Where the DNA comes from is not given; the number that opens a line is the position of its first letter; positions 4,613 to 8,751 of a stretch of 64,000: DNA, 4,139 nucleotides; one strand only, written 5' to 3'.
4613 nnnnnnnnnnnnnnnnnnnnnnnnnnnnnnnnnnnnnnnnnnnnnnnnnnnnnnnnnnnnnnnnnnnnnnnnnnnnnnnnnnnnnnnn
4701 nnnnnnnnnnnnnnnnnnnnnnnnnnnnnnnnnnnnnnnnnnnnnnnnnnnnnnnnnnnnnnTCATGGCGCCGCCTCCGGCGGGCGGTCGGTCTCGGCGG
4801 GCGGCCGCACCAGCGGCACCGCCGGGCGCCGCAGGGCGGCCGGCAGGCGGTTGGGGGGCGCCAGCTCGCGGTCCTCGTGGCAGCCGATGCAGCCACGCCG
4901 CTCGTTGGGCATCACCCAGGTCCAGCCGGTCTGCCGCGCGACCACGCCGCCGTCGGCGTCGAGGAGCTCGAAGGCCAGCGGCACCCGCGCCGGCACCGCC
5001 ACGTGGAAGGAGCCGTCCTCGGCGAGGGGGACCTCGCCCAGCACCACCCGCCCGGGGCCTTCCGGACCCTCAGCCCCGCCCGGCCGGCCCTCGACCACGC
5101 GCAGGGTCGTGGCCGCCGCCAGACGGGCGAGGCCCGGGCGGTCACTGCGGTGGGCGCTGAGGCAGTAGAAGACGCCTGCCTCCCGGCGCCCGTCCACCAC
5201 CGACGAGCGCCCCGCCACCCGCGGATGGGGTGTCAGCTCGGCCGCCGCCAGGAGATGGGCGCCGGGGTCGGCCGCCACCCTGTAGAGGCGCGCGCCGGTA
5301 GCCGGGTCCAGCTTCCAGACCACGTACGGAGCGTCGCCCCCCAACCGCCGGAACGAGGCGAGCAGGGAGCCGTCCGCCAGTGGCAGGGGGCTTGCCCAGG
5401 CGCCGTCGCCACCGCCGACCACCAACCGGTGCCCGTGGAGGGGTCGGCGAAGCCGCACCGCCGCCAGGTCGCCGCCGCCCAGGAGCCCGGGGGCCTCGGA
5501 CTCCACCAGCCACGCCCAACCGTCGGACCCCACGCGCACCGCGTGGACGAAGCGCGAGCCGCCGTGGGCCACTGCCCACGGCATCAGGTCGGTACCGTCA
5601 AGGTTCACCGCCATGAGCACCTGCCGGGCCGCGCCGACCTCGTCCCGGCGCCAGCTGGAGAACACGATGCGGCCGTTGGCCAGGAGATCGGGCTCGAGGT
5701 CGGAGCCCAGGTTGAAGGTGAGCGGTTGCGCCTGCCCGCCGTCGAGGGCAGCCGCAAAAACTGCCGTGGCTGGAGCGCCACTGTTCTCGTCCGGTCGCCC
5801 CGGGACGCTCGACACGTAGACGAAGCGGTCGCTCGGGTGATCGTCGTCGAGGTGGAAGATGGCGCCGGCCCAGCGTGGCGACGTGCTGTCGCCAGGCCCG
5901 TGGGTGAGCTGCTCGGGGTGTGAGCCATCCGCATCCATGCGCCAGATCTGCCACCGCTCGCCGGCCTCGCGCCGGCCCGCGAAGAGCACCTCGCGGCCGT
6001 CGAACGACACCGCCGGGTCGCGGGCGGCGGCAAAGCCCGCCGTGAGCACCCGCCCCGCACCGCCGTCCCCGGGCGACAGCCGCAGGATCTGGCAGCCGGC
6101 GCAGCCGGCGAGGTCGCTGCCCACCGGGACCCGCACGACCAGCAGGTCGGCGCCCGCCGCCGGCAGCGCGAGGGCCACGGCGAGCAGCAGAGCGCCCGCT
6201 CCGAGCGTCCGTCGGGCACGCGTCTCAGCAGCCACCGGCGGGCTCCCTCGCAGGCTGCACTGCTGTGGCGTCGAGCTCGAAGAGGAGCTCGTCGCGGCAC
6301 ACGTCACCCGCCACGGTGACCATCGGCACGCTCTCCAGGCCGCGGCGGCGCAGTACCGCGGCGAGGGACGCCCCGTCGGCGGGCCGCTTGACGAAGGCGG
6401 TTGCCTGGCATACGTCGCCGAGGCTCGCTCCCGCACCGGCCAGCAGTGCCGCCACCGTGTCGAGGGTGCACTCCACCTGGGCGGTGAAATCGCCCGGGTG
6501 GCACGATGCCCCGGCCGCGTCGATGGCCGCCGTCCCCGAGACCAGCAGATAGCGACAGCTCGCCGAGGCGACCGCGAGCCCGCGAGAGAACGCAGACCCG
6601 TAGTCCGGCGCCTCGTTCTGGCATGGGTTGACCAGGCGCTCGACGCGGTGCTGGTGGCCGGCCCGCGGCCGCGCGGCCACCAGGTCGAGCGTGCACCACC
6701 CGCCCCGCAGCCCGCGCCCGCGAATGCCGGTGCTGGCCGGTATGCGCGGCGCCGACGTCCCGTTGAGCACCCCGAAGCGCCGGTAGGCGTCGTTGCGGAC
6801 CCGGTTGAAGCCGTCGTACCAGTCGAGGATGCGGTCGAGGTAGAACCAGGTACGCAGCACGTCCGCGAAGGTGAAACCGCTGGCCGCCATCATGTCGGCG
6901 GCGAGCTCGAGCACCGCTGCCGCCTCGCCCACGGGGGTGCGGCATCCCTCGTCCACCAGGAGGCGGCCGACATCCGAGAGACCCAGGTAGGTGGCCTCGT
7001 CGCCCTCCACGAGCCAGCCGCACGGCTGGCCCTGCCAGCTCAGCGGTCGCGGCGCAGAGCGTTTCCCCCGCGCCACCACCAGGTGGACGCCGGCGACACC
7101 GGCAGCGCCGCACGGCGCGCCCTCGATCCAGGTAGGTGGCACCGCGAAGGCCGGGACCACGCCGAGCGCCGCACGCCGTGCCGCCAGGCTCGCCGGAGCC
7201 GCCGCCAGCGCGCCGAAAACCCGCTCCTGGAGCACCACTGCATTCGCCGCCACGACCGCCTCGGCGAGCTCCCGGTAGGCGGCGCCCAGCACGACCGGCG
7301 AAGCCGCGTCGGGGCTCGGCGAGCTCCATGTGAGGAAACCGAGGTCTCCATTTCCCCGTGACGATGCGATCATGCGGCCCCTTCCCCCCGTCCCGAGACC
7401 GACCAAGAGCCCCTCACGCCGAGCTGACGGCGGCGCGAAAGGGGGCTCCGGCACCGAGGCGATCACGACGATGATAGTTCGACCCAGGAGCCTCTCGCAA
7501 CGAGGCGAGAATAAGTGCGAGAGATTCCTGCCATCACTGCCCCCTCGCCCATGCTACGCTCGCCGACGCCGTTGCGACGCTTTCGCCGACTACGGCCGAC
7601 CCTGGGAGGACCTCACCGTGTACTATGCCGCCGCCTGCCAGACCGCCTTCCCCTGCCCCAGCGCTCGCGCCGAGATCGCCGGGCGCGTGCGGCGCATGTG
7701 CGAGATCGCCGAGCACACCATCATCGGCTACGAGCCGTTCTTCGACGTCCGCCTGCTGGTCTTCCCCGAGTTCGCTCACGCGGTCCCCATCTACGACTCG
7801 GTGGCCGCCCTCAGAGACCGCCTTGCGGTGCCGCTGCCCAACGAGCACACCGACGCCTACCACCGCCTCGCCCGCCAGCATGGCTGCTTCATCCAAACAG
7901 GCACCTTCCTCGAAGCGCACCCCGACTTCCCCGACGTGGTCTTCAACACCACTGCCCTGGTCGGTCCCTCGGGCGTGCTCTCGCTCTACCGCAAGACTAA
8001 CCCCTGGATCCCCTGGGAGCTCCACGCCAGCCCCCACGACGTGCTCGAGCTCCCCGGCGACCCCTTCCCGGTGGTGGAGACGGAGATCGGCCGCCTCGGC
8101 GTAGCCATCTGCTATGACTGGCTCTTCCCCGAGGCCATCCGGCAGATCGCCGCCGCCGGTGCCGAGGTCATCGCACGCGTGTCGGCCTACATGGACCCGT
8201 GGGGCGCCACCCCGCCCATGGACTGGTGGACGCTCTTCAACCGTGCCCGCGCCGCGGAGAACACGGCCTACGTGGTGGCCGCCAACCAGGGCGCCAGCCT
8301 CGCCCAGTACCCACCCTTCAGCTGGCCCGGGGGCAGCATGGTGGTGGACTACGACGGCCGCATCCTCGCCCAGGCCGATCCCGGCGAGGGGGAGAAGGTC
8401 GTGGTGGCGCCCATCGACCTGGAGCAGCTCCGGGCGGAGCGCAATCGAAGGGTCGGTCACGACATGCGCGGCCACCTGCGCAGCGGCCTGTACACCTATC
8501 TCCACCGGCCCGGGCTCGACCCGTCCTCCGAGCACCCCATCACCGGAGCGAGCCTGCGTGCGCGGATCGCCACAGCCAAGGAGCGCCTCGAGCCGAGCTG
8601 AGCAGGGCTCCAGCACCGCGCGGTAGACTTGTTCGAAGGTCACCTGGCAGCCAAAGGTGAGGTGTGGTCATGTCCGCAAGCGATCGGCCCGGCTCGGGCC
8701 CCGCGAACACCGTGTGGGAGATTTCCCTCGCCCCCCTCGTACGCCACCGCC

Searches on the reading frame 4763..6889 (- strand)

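Call 91: search_protein_families(library=pfam, proteins=[window:4763-6889:-], max_evalue=0.001)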
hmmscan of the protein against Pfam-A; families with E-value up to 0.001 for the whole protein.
window:4763-6889:- (708 aa): 2 families
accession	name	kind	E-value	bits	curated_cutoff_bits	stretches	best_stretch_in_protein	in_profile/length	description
PF18582.6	HZS_alpha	-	3.9e-19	69.4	26.6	1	614-672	40-98/98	Hydrazine synthase alpha subunit middle domain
PF07676.18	PD40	-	6.3e-06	26.5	20.9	0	282-317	4-38/38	WD40-like Beta Propeller Repeat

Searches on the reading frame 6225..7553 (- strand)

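Call 56: search_protein_families(library=pfam, proteins=[window:6225-7553:-], max_evalue=0.00001)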
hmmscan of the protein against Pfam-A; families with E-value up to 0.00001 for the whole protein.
window:6225-7553:- (442 aa): 1 family
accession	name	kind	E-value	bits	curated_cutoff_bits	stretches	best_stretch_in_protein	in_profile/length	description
PF01042.26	Ribonuc_L-PSP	-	1.7e-11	44.6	27.3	1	332-408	17-93/121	Endoribonuclease L-PSP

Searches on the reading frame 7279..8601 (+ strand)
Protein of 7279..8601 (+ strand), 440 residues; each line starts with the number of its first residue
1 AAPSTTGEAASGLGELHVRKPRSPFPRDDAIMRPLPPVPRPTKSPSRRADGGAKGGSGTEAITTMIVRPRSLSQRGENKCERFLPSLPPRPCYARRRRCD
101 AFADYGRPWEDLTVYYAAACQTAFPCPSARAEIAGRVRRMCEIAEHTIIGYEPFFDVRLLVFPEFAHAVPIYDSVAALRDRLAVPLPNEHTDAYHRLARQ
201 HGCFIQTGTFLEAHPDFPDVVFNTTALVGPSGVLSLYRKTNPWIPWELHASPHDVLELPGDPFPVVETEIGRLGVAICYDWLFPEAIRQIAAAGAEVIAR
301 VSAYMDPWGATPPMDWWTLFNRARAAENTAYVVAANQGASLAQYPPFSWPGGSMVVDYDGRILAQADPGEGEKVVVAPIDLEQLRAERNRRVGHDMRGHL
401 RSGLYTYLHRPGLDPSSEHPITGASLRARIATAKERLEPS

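Call 56: search_protein_families(library=pfam, proteins=[window:7279-8601:+], max_evalue=0.00001)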
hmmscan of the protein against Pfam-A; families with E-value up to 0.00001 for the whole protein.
window:7279-8601:+ (440 aa): 1 family
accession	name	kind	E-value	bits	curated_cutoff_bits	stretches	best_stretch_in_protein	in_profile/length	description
PF00795.27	CN_hydrolase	-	3.6e-38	131.8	23.2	1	117-386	2-253/256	Carbon-nitrogen hydrolase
